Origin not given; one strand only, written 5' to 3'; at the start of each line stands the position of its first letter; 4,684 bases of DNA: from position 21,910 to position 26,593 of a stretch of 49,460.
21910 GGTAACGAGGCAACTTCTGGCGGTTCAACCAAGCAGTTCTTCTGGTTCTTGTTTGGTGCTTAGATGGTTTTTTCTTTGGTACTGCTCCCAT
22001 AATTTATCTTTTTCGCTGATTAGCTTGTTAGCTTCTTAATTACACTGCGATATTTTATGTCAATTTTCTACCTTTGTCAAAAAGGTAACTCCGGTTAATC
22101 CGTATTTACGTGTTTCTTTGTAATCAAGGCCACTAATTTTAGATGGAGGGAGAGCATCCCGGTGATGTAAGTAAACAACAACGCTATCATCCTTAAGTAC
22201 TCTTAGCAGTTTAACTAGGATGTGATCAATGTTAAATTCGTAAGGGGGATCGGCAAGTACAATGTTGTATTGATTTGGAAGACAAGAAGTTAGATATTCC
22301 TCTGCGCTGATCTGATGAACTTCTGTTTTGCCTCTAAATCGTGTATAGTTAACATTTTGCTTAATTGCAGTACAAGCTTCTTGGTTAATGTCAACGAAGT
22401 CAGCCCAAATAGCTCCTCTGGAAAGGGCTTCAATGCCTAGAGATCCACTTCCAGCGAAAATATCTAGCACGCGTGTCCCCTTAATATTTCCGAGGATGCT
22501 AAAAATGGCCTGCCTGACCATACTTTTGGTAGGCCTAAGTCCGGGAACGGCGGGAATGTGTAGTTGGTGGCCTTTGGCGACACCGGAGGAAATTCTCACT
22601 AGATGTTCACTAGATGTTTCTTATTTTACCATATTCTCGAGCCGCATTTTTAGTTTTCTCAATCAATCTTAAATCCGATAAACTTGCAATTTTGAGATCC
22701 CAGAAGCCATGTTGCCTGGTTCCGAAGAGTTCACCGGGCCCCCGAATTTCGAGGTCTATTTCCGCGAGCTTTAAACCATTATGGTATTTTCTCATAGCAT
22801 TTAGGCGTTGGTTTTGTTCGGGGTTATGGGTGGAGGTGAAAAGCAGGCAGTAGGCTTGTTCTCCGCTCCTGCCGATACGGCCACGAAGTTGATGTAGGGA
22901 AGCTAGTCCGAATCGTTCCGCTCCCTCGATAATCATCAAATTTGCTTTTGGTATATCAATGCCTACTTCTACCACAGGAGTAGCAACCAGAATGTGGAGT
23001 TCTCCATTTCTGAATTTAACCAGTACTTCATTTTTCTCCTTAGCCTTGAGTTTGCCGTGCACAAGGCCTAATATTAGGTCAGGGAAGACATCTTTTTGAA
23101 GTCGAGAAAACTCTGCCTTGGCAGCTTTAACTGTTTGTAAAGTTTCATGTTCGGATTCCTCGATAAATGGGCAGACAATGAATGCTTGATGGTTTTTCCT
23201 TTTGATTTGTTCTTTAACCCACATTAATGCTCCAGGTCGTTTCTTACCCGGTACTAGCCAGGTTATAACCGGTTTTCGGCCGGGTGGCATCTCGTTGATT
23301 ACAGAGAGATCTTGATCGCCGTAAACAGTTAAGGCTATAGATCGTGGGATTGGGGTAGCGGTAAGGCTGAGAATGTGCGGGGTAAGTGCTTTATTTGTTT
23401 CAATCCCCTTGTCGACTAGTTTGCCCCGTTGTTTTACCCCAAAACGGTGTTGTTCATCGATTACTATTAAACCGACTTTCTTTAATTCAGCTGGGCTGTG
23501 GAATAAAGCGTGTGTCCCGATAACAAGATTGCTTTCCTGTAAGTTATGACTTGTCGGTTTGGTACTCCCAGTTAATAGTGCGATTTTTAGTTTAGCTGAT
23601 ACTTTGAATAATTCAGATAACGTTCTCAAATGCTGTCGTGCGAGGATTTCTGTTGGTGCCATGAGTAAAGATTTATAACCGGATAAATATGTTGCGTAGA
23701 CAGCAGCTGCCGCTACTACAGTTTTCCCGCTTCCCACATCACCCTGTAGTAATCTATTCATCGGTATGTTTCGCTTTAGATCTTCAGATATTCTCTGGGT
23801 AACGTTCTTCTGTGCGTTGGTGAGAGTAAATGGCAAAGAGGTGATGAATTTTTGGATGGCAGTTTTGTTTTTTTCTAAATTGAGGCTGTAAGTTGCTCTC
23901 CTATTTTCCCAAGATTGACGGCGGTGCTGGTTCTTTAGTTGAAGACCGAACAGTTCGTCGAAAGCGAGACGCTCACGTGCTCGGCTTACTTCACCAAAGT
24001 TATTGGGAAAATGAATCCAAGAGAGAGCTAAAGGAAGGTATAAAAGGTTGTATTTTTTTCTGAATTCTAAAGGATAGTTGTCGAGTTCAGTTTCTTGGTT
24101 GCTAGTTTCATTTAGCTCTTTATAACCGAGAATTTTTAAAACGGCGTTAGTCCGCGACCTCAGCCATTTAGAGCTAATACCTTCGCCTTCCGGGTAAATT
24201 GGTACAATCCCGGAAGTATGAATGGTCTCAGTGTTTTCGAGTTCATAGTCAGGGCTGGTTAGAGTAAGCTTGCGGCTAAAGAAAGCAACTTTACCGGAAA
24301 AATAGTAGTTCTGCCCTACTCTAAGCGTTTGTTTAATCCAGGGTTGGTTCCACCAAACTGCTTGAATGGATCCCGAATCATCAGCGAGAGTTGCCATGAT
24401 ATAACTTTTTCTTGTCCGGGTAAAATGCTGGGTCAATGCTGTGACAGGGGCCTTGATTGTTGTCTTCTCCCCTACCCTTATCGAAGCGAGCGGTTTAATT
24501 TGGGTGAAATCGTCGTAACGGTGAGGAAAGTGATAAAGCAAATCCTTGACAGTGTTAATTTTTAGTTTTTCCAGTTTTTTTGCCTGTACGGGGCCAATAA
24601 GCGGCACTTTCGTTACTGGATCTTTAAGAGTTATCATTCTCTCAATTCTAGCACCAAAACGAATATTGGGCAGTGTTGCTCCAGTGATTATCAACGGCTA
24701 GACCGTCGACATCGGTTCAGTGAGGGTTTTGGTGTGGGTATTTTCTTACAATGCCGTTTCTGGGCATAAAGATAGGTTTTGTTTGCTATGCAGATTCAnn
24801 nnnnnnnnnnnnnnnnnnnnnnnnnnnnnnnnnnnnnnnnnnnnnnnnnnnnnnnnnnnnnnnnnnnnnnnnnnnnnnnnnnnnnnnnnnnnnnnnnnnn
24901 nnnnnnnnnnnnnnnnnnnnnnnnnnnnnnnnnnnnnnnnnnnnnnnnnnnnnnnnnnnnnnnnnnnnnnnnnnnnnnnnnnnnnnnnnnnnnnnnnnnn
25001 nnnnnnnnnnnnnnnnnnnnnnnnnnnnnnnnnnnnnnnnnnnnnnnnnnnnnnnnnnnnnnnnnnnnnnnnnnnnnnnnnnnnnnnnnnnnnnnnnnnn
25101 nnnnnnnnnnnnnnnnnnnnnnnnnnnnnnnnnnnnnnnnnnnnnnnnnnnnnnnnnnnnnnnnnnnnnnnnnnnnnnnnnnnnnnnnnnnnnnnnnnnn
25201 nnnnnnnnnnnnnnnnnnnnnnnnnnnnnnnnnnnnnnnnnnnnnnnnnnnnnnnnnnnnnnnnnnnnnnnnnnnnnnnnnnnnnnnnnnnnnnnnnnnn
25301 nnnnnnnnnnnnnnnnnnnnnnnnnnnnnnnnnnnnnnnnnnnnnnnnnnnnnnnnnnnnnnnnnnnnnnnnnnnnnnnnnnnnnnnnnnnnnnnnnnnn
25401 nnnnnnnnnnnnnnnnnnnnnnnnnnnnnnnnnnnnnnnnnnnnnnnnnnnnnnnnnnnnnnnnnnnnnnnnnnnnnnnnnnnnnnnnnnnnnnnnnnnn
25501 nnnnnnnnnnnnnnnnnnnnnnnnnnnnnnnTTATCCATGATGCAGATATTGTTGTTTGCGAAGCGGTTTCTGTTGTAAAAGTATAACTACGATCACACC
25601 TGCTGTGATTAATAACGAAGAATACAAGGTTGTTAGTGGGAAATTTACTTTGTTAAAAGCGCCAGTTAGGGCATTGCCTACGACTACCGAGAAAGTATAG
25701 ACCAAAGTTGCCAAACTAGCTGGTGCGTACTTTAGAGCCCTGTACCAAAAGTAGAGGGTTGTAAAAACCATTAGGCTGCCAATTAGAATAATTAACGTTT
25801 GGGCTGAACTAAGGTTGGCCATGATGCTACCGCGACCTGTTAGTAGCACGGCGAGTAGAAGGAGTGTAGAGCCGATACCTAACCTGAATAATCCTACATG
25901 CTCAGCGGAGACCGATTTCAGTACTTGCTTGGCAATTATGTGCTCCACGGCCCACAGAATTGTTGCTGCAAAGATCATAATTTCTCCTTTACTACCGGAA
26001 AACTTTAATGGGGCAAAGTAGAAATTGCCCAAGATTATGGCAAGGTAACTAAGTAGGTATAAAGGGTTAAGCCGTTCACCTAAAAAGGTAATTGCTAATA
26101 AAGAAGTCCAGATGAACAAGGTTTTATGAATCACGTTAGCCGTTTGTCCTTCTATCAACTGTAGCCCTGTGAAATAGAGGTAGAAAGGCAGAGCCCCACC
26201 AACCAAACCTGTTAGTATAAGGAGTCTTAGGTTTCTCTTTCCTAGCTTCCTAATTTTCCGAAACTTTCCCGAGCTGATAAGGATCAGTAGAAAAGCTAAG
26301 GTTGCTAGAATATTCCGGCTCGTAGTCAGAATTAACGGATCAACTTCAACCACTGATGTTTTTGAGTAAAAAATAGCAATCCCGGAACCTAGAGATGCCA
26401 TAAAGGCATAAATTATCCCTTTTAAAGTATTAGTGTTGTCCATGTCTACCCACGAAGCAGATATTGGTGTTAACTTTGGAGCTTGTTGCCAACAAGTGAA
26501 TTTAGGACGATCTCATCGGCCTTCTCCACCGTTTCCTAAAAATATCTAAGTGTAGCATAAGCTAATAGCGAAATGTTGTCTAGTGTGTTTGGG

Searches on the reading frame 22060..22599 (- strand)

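Call 8: search_protein_families(library=pfam, proteins=[window:22060-22599:-], max_evalue=0.001)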
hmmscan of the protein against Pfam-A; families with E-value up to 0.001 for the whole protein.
window:22060-22599:- (179 aa): 7 families
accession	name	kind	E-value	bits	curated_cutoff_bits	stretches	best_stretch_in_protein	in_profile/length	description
PF03602.21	Cons_hypoth95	-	1.2e-39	136.3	24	1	1-174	1-181/182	Conserved hypothetical protein 95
PF05175.20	MTS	-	8.2e-07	29.3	23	1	34-123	25-111/170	Methyltransferase small domain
PF13847.12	Methyltransf_31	-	5e-06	26.7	27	1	40-151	3-119/145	Methyltransferase domain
PF06325.19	PrmA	-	4.7e-05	23.5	22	1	40-116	161-232/296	Ribosomal protein L11 methyltransferase (PrmA)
PF02475.24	TRM5-TYW2_MTfase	-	0.0002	21.8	28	1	40-145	36-137/164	TRM5/TYW2 methyltransferase domain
PF01170.24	UPF0020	-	0.00063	19.9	22.3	0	31-120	19-131/197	RMKL-like, methyltransferase domain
PF13649.12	Methyltransf_25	-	0.00064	20.8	27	1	44-137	1-95/97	Methyltransferase domain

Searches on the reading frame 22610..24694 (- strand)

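Call 8: search_protein_families(library=pfam, proteins=[window:22610-24694:-], max_evalue=0.001)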
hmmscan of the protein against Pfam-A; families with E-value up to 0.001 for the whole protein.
window:22610-24694:- (694 aa): 8 families
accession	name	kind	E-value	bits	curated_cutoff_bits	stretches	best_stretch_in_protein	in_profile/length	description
PF17191.10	RecG_wedge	-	1.2e-25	90.4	23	1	33-180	8-153/162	RecG wedge domain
PF00270.35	DEAD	-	2.8e-25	89.4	26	1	312-453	15-164/167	DEAD/DEAH box helicase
PF00271.37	Helicase_C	-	2.3e-19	70.1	23.5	1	495-611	8-110/110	Helicase conserved C-terminal domain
PF04851.21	ResIII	-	2.1e-15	57.5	22.5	1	290-448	3-162/164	Type III restriction enzyme, res subunit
PF01336.31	tRNA_anti-codon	-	3.3e-09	37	27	1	80-152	3-74/75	OB-fold nucleic acid binding domain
PF19833.4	RecG_dom3_C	-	1.2e-06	28.9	26.8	1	639-683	3-49/87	ATP-dependent DNA helicase RecG, domain 3, C-terminal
PF22590.2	Cas3-like_C_2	-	3.1e-06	27.8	27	1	520-610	10-104/106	CRISPR-associated nuclease/helicase Cas3, C-terminal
PF13604.12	AAA_30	-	0.00059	20.1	27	1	294-428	5-110/191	AAA domain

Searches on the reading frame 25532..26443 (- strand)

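Call 9: search_protein_families(library=pfam, proteins=[window:25532-26443:-], max_evalue=0.001)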
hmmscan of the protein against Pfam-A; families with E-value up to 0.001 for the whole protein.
window:25532-26443:- (303 aa): 1 family
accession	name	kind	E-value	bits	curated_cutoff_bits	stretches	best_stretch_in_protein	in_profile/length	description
PF00892.27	EamA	-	1.5e-30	106.7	28.2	2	8-140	2-130/135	EamA-like transporter family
